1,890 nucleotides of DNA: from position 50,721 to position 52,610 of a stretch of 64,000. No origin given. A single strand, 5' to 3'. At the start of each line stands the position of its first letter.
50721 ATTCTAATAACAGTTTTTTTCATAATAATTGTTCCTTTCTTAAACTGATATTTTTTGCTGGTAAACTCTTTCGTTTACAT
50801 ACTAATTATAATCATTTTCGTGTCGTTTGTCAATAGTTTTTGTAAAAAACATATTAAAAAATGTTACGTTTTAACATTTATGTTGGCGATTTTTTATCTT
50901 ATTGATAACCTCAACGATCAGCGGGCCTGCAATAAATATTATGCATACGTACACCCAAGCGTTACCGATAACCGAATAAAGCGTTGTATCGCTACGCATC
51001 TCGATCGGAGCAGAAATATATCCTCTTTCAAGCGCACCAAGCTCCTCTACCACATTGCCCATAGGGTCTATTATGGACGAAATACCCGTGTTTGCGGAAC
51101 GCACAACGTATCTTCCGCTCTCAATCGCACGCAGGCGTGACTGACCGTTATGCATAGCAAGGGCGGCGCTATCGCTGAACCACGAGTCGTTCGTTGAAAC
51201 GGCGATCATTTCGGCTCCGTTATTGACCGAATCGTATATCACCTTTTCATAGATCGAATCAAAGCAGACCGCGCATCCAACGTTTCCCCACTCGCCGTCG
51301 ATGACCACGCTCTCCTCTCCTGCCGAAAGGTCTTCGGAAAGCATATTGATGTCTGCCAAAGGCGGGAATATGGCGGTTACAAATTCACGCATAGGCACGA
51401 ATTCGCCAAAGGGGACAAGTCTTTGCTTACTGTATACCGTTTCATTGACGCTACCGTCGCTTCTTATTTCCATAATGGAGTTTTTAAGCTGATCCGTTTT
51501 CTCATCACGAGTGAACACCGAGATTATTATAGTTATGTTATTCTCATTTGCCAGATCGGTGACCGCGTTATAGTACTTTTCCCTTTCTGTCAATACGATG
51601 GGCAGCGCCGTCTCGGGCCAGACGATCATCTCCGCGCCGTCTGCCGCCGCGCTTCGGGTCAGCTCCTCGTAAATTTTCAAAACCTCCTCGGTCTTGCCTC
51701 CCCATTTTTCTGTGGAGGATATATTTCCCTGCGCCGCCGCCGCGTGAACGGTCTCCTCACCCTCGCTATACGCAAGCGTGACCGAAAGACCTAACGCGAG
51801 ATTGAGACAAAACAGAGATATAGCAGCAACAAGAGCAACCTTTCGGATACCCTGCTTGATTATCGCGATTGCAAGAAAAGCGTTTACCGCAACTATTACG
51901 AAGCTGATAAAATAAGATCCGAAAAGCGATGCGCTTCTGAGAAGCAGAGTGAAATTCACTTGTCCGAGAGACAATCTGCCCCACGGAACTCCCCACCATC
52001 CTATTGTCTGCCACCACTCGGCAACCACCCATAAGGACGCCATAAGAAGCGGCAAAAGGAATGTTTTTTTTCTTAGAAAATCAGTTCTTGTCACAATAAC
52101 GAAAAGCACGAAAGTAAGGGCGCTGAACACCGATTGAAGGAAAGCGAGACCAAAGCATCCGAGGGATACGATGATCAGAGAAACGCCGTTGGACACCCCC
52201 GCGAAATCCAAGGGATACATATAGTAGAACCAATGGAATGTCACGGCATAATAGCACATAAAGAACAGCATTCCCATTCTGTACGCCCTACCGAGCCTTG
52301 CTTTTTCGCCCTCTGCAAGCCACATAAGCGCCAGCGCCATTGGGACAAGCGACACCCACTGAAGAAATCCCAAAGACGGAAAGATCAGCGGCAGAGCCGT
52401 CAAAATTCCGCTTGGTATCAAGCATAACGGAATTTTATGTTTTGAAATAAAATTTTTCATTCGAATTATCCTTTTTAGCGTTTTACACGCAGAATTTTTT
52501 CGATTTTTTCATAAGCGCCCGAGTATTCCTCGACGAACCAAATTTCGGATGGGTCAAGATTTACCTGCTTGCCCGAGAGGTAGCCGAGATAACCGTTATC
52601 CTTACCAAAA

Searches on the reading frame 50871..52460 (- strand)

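Call 89: search_protein_families(library=pfam, proteins=[window:50871-52460:-], max_evalue=0.00001)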
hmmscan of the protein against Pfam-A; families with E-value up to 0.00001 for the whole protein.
window:50871-52460:- (529 aa): 2 families
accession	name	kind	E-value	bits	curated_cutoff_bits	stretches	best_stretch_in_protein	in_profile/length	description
PF00795.27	CN_hydrolase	-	1.1e-34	120.4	23.2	1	240-488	2-248/256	Carbon-nitrogen hydrolase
PF20154.4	LNT_N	-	5.4e-20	72.6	27.1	1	17-194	1-158/159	Apolipoprotein N-acyltransferase N-terminal domain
